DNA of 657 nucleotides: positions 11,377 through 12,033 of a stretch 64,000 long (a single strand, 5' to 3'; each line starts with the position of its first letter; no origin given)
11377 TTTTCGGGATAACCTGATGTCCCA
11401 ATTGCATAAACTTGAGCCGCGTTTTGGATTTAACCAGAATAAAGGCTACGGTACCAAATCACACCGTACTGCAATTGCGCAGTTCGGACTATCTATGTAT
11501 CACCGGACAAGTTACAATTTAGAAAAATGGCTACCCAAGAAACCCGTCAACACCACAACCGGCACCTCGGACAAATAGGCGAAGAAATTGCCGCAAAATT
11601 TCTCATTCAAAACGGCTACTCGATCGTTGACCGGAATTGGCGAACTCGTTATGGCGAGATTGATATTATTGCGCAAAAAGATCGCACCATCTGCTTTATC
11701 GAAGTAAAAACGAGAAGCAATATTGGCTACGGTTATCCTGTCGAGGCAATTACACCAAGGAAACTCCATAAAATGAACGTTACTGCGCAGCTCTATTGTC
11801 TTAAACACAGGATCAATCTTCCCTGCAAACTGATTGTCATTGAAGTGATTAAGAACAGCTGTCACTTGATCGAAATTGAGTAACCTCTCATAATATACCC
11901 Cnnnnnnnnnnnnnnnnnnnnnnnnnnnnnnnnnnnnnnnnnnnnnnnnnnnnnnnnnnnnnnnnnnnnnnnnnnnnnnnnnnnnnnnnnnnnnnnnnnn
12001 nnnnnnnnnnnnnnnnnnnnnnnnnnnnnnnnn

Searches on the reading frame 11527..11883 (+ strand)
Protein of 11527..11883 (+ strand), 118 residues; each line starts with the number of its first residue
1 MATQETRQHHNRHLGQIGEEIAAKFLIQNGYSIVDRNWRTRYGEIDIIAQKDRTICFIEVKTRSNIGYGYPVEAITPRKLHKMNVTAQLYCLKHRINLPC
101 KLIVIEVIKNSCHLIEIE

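Call 70: search_protein_families(library=pfam, proteins=[window:11527-11883:+], max_evalue=0.001)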
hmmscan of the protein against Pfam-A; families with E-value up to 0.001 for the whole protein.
window:11527-11883:+ (118 aa): 5 families
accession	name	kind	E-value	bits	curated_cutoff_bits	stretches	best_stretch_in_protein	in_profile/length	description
PF02021.23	UPF0102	-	2e-27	95.8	23.6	1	18-96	1-75/80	Uncharacterised protein family UPF0102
PF08378.17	NERD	-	2.8e-06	28.2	22.1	1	15-70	2-64/111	Nuclease-related domain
PF13635.12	DUF4143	-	7e-05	23.1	28.1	1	8-62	100-159/160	Domain of unknown function (DUF4143)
PF03008.20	DUF234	-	8.8e-05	23.3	22.5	1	4-63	22-90/100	Archaea bacterial proteins of unknown function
PF01939.22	NucS_C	-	0.00065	20.1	24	1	25-64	14-55/124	Endonuclease NucS C-terminal domain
